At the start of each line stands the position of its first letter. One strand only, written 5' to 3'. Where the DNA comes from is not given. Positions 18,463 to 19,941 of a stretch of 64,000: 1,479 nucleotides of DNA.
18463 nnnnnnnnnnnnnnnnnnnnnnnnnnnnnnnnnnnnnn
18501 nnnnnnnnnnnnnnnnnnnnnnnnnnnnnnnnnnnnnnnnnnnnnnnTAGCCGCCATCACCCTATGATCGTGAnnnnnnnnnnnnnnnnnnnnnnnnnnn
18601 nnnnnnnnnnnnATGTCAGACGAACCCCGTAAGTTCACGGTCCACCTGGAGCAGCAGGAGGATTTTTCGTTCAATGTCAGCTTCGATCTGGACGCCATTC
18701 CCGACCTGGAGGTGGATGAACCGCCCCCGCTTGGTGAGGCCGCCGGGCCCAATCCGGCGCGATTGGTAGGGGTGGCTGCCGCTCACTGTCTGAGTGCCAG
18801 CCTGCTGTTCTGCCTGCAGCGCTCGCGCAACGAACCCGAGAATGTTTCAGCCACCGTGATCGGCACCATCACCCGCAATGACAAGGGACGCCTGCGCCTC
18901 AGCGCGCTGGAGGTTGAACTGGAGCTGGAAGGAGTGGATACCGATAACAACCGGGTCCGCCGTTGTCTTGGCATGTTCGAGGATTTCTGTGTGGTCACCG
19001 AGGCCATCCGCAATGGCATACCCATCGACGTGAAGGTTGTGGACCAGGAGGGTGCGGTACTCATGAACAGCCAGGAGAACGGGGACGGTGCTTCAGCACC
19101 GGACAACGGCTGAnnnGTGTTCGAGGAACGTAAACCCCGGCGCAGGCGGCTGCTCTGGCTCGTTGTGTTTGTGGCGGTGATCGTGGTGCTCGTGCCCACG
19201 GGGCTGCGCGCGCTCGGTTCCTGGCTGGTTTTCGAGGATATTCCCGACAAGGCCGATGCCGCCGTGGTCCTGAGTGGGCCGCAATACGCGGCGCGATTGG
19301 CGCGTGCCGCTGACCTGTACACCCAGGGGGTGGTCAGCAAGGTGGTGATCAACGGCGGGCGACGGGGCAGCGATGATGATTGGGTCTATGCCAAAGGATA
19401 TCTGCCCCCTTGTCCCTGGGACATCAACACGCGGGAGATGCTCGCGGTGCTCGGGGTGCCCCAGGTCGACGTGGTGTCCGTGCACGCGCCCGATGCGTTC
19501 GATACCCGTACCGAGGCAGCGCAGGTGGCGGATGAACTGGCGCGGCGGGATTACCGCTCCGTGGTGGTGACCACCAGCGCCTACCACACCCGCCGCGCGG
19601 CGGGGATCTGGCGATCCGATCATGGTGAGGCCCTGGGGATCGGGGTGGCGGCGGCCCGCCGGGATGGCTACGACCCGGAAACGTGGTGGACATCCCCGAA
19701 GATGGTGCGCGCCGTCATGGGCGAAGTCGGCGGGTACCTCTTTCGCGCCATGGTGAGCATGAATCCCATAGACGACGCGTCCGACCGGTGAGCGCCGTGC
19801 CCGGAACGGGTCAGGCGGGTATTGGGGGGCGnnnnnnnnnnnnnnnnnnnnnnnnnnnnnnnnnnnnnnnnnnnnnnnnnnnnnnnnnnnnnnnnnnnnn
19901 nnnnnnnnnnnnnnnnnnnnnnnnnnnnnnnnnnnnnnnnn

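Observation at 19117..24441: Orphan carrier-protein cassette: deacetylase-like + FkbH-like loader + ACP + AAC(3)-like N-acyltransferase + epimerase-like VOC, with no PKS, NRPS or glycosyltransferase partner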

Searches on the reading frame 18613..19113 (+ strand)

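Call 3: search_protein_families(library=pfam, proteins=[window:18613-19113:+], max_evalue=0.01)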
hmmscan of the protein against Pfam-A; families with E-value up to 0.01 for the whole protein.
window:18613-19113:+ (166 aa): 1 family
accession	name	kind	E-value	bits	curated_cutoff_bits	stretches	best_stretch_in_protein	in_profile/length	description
PF02566.24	OsmC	-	3.4e-10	40.7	27.5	1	41-141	1-100/100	OsmC-like protein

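Call 4: search_protein_families(library=ncbifam, proteins=[window:18613-19113:+], max_evalue=0.01)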
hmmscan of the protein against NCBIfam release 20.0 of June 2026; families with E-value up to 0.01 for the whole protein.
window:18613-19113:+ (166 aa): 5 families
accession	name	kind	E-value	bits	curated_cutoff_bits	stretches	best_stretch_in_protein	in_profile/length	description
TIGR03563.1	perox_SACOL1771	subfamily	1.7e-06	28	166.15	1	41-139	36-137/138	SACOL1771 family peroxiredoxin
TIGR03561.1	organ_hyd_perox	subfamily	1.1e-05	25.7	88.85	1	31-142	24-134/134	Ohr family peroxiredoxin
TIGR03562.1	osmo_induc_OsmC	subfamily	1.7e-05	24.9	85.8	1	42-132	39-128/137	OsmC family peroxiredoxin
NF041052.1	OsmC_like_Se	domain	9.7e-05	22.3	95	1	32-142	25-140/144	OsmC-related (seleno)protein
NF052637.1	HydprxOhrVib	equivalog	0.00031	21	240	1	31-144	27-137/140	organic hydroperoxide reductase Ohr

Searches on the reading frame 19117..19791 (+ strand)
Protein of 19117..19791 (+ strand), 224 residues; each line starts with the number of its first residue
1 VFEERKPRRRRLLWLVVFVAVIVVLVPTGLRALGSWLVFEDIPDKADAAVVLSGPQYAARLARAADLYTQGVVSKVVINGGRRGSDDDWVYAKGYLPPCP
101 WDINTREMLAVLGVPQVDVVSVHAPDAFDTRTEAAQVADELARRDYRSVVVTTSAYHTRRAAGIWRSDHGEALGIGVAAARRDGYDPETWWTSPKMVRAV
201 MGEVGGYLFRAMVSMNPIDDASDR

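Call 3: search_protein_families(library=pfam, proteins=[window:19117-19791:+], max_evalue=0.01)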
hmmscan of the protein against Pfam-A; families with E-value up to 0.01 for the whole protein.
window:19117-19791:+ (224 aa): 1 family
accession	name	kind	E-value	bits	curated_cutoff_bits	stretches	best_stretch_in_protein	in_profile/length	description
PF02698.23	DUF218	-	1.9e-13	50.9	27.6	1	47-174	1-105/133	DUF218 domain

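Call 4: search_protein_families(library=ncbifam, proteins=[window:19117-19791:+], max_evalue=0.01)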
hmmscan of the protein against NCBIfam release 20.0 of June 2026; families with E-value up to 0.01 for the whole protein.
window:19117-19791:+ (224 aa): 1 family
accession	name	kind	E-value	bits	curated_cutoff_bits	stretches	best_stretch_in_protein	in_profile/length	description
NF010941.0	PRK14361.1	equivalog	0.0099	15.5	272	0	105-150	17-60/194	Maf-like protein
